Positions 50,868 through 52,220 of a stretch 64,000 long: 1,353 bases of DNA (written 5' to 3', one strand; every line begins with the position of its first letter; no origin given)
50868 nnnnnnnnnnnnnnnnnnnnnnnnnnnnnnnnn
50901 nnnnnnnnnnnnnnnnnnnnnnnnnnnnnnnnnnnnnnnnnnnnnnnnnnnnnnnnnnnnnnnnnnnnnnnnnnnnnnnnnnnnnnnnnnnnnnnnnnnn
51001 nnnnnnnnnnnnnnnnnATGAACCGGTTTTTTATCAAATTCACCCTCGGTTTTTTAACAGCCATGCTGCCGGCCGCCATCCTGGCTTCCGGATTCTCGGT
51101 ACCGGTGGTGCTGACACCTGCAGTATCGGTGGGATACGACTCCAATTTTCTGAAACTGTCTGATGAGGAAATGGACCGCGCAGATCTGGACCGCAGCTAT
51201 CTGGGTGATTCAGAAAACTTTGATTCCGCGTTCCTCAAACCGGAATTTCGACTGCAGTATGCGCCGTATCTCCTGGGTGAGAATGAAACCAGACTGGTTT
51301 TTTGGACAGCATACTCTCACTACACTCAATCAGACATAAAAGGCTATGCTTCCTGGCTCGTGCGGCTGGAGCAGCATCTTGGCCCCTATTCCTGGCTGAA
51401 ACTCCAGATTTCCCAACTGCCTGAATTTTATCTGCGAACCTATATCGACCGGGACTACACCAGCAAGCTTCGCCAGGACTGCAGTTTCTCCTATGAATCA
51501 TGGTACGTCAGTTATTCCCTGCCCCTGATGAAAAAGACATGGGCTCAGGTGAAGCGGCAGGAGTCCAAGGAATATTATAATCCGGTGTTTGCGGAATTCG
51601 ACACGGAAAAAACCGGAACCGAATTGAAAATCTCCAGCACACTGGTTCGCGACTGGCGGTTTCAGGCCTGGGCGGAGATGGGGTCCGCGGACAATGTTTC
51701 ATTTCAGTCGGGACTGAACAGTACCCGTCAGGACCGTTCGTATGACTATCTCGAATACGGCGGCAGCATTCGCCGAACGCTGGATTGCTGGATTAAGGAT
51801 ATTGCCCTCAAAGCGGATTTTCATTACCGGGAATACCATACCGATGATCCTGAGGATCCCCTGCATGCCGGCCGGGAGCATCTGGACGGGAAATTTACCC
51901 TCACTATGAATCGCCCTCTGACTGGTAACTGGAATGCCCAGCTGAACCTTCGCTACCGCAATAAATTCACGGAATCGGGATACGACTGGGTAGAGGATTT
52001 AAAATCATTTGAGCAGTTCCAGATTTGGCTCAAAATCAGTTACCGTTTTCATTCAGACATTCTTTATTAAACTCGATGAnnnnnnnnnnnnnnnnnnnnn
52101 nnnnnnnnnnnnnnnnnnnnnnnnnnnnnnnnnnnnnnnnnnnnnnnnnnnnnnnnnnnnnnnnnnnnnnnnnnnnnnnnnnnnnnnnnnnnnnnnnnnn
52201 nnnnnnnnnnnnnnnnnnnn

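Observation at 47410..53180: Poly-gamma-glutamate synthesis genes in a diderm, without PgsA, followed by a candidate outer-membrane export module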

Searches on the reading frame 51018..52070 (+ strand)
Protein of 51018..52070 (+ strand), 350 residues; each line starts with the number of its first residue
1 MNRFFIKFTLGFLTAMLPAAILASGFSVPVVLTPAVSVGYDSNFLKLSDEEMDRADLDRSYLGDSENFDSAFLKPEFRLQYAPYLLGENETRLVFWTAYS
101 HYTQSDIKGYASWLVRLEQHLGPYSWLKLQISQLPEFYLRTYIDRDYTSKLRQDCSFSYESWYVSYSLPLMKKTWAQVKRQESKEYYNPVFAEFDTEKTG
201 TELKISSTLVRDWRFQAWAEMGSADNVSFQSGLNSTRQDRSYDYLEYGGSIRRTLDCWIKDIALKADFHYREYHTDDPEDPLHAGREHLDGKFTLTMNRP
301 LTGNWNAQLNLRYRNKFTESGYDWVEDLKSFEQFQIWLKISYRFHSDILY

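Call 3: search_protein_families(library=pfam, proteins=[window:51018-52070:+], max_evalue=0.01)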
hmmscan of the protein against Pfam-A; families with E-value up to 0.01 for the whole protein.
window:51018-52070:+ (350 aa): 0 families

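Call 4: search_protein_families(library=ncbifam, proteins=[window:51018-52070:+], max_evalue=0.01)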
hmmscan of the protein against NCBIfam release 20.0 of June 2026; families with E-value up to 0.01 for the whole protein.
window:51018-52070:+ (350 aa): 0 families

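Call 8: find_homologous_proteins(query=window:51018-52067:+, max_evalue=0.001)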
Query window:51018-52067:+ (350 aa): 3 proteins with E <= 0.001 among 826 candidates.
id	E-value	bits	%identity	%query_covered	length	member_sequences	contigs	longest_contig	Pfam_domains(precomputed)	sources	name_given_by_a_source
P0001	5.0e-239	811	100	100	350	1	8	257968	-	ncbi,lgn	-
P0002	6.1e-76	274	42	94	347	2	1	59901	-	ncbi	-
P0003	1.6e-51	194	36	92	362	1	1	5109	-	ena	-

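Call 10: find_encoding_contigs(protein=P0002, flank=10000, max_places=3)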
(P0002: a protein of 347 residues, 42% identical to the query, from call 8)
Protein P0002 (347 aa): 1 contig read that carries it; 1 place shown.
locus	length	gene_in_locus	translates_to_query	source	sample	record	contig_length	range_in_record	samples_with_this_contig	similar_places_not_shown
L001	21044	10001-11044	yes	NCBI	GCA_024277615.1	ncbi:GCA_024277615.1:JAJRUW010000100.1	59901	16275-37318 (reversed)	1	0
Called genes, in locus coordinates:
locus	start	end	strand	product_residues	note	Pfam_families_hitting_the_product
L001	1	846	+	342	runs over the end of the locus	PF07494:Reg_prop (faint)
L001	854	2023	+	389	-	PF20094:GWxTD_dom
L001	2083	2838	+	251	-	PF12705:PDDEXK_1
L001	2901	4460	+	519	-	PF01841:Transglut_core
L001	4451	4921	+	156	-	PF00583:Acetyltransf_1, PF13673:Acetyltransf_10, PF13508:Acetyltransf_7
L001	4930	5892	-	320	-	PF12038:QTMAN_N, PF00534:Glycos_transf_1, PF13692:Glyco_trans_1_4 (weak)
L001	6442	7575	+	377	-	PF08245:Mur_ligase_M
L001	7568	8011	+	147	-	PF14102:Caps_synth_CapC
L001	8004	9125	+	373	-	-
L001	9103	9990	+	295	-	-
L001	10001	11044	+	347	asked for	-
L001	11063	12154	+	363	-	-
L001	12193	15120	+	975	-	PF00404:Dockerin_1 (weak)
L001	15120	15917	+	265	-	PF00246:Peptidase_M14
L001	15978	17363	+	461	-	PF13620:CarboxypepD_reg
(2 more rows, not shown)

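Call 11: find_encoding_contigs(protein=P0003, flank=10000, max_places=3)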
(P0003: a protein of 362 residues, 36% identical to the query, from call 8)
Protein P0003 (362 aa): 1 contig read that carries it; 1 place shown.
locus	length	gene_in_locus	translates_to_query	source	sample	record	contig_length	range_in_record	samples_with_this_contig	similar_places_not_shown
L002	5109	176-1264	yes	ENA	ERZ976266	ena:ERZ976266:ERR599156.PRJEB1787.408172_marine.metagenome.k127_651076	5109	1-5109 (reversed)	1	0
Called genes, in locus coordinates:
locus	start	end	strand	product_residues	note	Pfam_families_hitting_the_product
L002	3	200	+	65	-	?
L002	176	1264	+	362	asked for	-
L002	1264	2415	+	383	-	-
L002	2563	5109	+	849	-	?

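Call 18: search_protein_representatives(alignment_id=A1)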
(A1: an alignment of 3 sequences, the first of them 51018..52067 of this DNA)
Query: 3 sequences, 351 profile positions. Proteins with E-value up to 0.001 (for the whole library): 539; up to 1e-10: 275; up to 1e-30: 63. The best 150 are listed.
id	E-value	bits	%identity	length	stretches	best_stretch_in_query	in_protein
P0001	4.9e-185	631.1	-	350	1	1-351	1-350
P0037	1.6e-129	448.5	-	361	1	6-351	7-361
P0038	4.8e-126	437.1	-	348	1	8-351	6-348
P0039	2.0e-121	421.9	-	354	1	9-351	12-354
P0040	5.6e-106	371.1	-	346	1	17-351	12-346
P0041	1.3e-98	346.9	-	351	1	8-351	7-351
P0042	3.7e-96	338.8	-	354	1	13-351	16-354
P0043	1.5e-94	333.6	-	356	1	5-351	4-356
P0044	1.9e-91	323.3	-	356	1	10-351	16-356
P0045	4.4e-86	305.7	-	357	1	18-351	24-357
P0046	7.4e-86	304.9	-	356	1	9-351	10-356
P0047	5.5e-80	285.6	-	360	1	9-349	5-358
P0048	1.0e-77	278.1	-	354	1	9-351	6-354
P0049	1.5e-73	264.4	-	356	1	5-351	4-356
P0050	7.3e-72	258.9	-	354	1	11-351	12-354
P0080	1.6e-44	169.0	-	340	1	32-337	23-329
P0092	5.3e-35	137.7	-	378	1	6-342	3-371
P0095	4.6e-34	134.6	-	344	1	36-337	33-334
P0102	3.7e-30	121.7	-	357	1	33-343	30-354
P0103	2.8e-29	118.8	-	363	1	34-337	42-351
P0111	3.9e-27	111.8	-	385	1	27-344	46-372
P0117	1.1e-25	107.0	-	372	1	5-345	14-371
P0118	1.1e-25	107.0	-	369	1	6-345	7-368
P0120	1.9e-25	106.3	-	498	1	34-342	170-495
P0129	2.0e-23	99.6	-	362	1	13-339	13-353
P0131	3.3e-23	98.9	-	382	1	40-344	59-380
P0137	8.2e-22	94.3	-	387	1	18-345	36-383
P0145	4.7e-21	91.8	-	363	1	5-344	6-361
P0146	4.8e-21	91.8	-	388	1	29-344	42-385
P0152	4.4e-20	88.6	-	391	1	30-345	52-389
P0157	1.5e-19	86.8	-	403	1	37-344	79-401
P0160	2.9e-19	85.9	-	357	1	6-342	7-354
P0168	7.1e-18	81.3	-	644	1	34-345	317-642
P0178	3.3e-17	79.1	-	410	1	40-344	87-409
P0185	6.4e-17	78.2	-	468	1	41-345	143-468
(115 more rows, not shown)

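Call 20: search_protein_families(library=pfam, alignment_id=A2, max_evalue=0.01)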
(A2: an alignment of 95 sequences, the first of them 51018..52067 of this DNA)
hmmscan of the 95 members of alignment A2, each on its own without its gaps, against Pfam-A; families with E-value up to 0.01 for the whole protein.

A. member 1, window:51018-52067:+ (350 aa): 0 families

B. families by the number of members that match (of 95 scanned): 4 families
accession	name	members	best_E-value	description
PF13505.12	OMP_b-brl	6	2.5e-05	Outer membrane protein beta-barrel domain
PF23265.1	Ig-like_KY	1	0.0061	KY-like, immunoglobulin-like domain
PF05295.16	Luciferase_N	1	0.0096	Luciferase/LBP N-terminal domain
PF13609.12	Porin_4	1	0.0097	Gram-negative porin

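Call 25: find_encoding_contigs(protein=P0168, flank=10000, max_places=2)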
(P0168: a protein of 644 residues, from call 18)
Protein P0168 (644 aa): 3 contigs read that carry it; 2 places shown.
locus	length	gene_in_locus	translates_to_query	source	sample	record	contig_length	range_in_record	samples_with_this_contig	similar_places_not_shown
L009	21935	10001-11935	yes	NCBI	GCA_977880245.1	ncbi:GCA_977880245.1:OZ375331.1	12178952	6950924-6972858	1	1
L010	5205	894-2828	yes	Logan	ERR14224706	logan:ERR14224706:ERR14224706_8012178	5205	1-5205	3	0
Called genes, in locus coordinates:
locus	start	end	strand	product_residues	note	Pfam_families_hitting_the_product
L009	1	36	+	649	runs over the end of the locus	PF01433:Peptidase_M1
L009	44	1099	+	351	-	-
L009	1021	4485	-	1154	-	PF07494:Reg_prop (faint), PF07495:Y_Y_Y, PF08447:PAS_3, PF00512:HisKA, PF02518:HATPase_c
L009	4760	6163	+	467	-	PF01554:MatE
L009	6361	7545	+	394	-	PF08245:Mur_ligase_M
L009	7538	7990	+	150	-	PF14102:Caps_synth_CapC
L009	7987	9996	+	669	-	-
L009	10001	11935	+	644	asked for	-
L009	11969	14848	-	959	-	PF00069:Pkinase, PF07714:PK_Tyr_Ser-Thr, PF13424:TPR_12, PF24885:TPR_NPHP3, PF13432:TPR_16, PF13424:TPR_12, PF24885:TPR_NPHP3, PF13424:TPR_12, +19 more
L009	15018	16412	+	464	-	PF25210:Kelch_FKB95 (faint), PF07250:Glyoxal_oxid_N, PF13415:Beta-prop_FBX42 (faint), PF13418:Beta-prop_TYW4 (faint), PF13964:Beta-prop_Calicin (faint), PF24681:Kelch_KLHDC2_KLHL20_DRC7 (faint), PF07250:Glyoxal_oxid_N, PF09118:GO-like_E_set, +1 more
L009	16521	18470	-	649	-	PF13385:Laminin_G_3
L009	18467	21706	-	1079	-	PF25596:CPSase_L_D1, PF02786:CPSase_L_D2, PF02787:CPSase_L_D3, PF25596:CPSase_L_D1, PF02786:CPSase_L_D2, PF02222:ATP-grasp (weak), PF15632:ATPgrasp_Ter (weak), PF02142:MGS, +3 more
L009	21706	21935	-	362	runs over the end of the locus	PF00988:CPSase_sm_chain, PF00117:GATase, PF07722:Peptidase_C26 (faint)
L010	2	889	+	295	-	?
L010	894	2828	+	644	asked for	-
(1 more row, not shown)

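Call 26: list_cluster_members(proteins=[P0120, P0185, P0178, P0157, P0131, P0111, P0092, P0137, P0152, P0168])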
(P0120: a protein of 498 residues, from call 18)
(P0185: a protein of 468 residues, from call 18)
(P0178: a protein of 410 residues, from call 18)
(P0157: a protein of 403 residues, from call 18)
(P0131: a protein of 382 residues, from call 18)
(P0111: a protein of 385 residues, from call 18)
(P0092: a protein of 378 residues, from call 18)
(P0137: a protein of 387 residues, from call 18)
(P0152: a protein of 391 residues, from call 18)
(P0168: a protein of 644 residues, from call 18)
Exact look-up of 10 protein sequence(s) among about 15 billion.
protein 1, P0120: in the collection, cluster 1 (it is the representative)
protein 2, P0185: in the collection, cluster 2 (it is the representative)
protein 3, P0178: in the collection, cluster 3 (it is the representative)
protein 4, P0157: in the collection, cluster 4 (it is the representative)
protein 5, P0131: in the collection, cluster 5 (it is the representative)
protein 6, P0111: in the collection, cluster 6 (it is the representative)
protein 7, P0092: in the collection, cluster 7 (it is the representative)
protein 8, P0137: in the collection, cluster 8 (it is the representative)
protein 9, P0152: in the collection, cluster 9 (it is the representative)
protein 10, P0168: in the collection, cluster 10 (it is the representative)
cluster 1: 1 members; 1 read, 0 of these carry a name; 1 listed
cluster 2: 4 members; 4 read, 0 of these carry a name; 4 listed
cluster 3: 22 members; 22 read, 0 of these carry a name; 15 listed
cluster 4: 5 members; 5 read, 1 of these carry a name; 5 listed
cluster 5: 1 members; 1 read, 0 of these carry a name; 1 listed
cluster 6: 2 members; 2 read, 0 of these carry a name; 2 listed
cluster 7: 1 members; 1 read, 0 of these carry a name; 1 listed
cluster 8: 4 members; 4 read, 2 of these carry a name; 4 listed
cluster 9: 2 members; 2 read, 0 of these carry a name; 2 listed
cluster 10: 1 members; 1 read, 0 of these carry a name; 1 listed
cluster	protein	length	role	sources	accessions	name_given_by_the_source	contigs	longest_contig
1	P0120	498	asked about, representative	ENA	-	-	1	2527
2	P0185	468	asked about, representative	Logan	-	-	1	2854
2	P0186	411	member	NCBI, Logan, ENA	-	-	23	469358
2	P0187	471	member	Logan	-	-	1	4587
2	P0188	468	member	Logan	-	-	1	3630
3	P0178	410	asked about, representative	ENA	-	-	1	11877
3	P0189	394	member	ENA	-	-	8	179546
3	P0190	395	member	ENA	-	-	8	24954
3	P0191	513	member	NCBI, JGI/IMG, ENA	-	-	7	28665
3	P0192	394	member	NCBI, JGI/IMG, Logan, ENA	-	-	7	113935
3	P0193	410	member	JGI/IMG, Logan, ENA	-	-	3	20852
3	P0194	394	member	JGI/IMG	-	-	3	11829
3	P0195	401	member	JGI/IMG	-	-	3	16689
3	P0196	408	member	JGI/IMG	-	-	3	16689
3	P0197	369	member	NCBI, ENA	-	-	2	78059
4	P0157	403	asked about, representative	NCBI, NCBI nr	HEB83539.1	MAG TPA: hypothetical protein ENI92_00915 [Bacteroidetes bacterium] | hypothetical protein [Bacteroidota bacterium]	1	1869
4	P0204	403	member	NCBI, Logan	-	-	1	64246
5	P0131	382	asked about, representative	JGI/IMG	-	-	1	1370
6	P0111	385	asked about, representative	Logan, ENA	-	-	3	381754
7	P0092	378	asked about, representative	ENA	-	-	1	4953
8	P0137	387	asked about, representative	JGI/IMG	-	-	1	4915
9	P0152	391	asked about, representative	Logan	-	-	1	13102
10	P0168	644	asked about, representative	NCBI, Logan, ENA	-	-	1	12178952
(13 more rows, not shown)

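Call 28: find_encoding_contigs(protein=P0186, flank=10000, max_places=1)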
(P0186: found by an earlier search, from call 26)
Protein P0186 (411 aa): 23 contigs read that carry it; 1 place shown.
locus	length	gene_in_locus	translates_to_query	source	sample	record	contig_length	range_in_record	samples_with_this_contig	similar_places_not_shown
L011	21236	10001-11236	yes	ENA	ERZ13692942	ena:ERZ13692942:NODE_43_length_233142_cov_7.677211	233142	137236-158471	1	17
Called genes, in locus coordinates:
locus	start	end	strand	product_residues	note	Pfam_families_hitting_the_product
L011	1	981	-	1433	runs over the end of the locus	PF01074:Glyco_hydro_38N, PF09261:Alpha-mann_mid, PF07748:Glyco_hydro_38C, PF17677:Glyco_hydro38C2, PF13287:Fn3_assoc, PF13290:CHB_HEX_C_1, PF07691:PA14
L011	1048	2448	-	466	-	PF02653:BPD_transp_2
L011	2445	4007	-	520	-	PF00005:ABC_tran, PF13304:AAA_21 (faint), PF00005:ABC_tran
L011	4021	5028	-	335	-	PF00532:Peripla_BP_1, PF13407:Peripla_BP_4, PF13377:Peripla_BP_3 (weak)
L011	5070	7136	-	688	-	-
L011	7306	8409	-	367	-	PF02805:Ada_Zn_binding, PF12833:HTH_18, PF01035:DNA_binding_1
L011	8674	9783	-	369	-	PF07786:HGSNAT_cat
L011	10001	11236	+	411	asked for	-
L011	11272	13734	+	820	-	PF08309:LVIVD, PF00041:fn3 (faint), PF03781:FGE-sulfatase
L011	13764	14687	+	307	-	PF00480:ROK, PF02685:Glucokinase (weak)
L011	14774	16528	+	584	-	PF09972:DUF2207, PF20990:DUF2207_C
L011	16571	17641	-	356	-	PF02424:ApbE, PF27030:AbpE_bact (faint)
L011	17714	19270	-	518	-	PF03781:FGE-sulfatase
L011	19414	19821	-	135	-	PF00076:RRM_1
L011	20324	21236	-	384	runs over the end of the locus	PF04406:TP6A_N, PF20768:Topo_VI_alpha, PF21180:TOP6A-Spo11_Toprim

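Call 29: find_encoding_contigs(protein=P0192, flank=10000, max_places=1)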
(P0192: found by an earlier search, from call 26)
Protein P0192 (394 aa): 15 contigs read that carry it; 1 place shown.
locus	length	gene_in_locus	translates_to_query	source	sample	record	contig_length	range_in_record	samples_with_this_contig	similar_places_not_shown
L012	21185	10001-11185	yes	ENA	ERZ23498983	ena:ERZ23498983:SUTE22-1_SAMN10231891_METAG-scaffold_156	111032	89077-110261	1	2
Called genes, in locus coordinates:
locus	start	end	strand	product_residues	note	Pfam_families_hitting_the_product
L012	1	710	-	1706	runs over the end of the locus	PF08126:Propeptide_C25, PF01364:Peptidase_C25, PF13620:CarboxypepD_reg, PF13860:FlgD_ig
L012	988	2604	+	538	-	PF22842:Pel9A-like_beta_helix (weak), PF05048:NosD (faint), PF13229:Beta_helix, PF13860:FlgD_ig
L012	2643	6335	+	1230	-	PF01364:Peptidase_C25, PF13860:FlgD_ig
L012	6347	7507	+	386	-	PF08245:Mur_ligase_M (weak)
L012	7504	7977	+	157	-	PF14102:Caps_synth_CapC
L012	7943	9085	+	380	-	-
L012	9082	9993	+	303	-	-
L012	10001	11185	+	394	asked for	-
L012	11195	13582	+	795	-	PF08309:LVIVD, PF03781:FGE-sulfatase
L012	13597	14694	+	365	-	PF07786:HGSNAT_cat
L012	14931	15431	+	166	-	-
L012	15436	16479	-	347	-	PF13229:Beta_helix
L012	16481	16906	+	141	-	PF09365:DUF2461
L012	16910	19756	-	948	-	PF00082:Peptidase_S8, PF13620:CarboxypepD_reg (weak), PF20773:InhA-like_MAM, PF13860:FlgD_ig (faint)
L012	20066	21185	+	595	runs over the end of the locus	PF01321:Creatinase_N, PF16189:Creatinase_N_2, PF00557:Peptidase_M24, PF16188:Peptidase_M24_C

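Call 30: find_encoding_contigs(protein=P0204, flank=10000, max_places=1)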
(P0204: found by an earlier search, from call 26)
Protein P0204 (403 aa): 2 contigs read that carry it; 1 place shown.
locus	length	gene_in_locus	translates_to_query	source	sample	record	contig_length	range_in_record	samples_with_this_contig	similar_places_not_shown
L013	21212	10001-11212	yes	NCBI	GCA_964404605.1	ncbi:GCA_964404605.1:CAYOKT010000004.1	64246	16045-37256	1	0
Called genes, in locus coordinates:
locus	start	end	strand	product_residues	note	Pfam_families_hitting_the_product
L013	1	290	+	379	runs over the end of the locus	PF21088:MS_channel_1st, PF00924:MS_channel_2nd, PF21082:MS_channel_3rd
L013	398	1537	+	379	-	PF03372:Exo_endo_phos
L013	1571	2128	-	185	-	PF02627:CMD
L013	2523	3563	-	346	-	PF13413:HTH_25, PF13560:HTH_31 (faint), PF13464:RodZ_C (weak)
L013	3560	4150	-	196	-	PF02545:Maf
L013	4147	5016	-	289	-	PF01040:UbiA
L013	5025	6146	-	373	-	-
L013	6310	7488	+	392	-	PF08245:Mur_ligase_M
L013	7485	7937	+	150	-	PF14102:Caps_synth_CapC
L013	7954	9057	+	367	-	-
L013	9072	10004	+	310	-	-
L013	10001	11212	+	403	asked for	-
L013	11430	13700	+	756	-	-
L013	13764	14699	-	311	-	-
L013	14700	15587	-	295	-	PF00070:Pyr_redox (faint), PF00890:FAD_binding_2 (faint), PF01266:DAO (weak), PF01494:FAD_binding_3 (weak), PF07992:Pyr_redox_2, PF12831:FAD_oxidored, PF13450:NAD_binding_8 (weak), PF13738:Pyr_redox_3, +2 more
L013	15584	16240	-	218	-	PF00857:Isochorismatase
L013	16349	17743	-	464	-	PF00158:Sigma54_activat, PF14532:Sigma54_activ_2, PF07728:AAA_5 (weak), PF25601:AAA_lid_14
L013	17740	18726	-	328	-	PF00072:Response_reg, PF00990:GGDEF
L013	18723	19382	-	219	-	PF04493:Endonuclease_5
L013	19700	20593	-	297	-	PF01557:FAA_hydrolase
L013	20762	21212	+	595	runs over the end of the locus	-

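Call 31: find_encoding_contigs(protein=P0111, flank=10000, max_places=1)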
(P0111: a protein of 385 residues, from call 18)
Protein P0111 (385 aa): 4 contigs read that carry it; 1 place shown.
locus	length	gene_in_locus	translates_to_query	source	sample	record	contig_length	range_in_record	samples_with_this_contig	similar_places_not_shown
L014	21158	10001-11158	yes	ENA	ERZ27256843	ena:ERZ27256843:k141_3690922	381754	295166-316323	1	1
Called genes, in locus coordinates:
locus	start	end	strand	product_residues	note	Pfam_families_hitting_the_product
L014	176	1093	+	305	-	PF01073:3Beta_HSD (faint), PF01370:Epimerase, PF04321:RmlD_sub_bind, PF16363:GDP_Man_Dehyd, PF07993:NAD_binding_4, PF02719:Polysacc_synt_2 (weak)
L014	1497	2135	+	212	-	PF01712:dNK, PF13238:AAA_18 (weak), PF02223:Thymidylate_kin (faint)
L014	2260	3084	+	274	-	PF01040:UbiA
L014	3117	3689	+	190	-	PF02545:Maf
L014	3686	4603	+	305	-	PF13413:HTH_25, PF13464:RodZ_C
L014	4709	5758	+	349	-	PF04551:GcpE, PF26540:GcpE_C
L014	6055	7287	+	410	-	PF08245:Mur_ligase_M (weak)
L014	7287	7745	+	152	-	PF14102:Caps_synth_CapC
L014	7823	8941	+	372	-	-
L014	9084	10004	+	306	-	-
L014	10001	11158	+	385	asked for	-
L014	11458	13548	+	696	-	PF00932:LTD, PF18962:Por_Secre_tail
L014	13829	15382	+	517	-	PF00089:Trypsin, PF13365:Trypsin_2, PF00595:PDZ, PF13180:PDZ_2, PF17820:PDZ_6, PF13180:PDZ_2 (weak)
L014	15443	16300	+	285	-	PF00140:Sigma70_r1_2, PF04542:Sigma70_r2, PF04539:Sigma70_r3, PF04545:Sigma70_r4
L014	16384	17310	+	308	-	PF03167:UDG (weak)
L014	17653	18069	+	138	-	PF24709:DUF7670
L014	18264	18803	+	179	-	-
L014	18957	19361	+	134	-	PF24709:DUF7670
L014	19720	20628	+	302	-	PF01551:Peptidase_M23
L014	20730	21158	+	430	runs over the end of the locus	PF15902:Sortilin-Vps10 (faint), PF18962:Por_Secre_tail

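Call 32: predict_structure(alignment_id=A2)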
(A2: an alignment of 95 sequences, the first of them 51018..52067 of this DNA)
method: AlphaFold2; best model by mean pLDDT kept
length: 350 residues; sequences in the alignment: 95
mean_pLDDT: 95.5   pTM: 0.88
mean pLDDT of the five models: 95.5, 95.5, 95.2, 95.1, 94.6
residues with pLDDT >= 90: 308; 70-90: 38; 50-70: 3; < 50: 1
segments of 3 or more residues with pLDDT < 50: none
pLDDT, mean of each block of 10 residues (from residue 1): 78 76 86 99 98 96 97 99 94 98 98 98 98 98 87 97 99 98 98 97 99 98 96 89 98 98 99 95 97 99 98 98 97 99 95
secondary structure, 60 per line:
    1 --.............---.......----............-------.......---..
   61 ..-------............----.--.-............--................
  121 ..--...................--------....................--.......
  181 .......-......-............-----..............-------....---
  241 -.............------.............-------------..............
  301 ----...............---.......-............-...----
elements in order: H3-15 H19-25 E30-41 H49-55 H59-62 E70-81 E91-102 E105-122 E125-143 E152-171 E174-187 H189-194 E196-207 E213-226 H234-237 E242-254 E261-273 E287-300 E305-319 H323-329 E331-342 E344-346
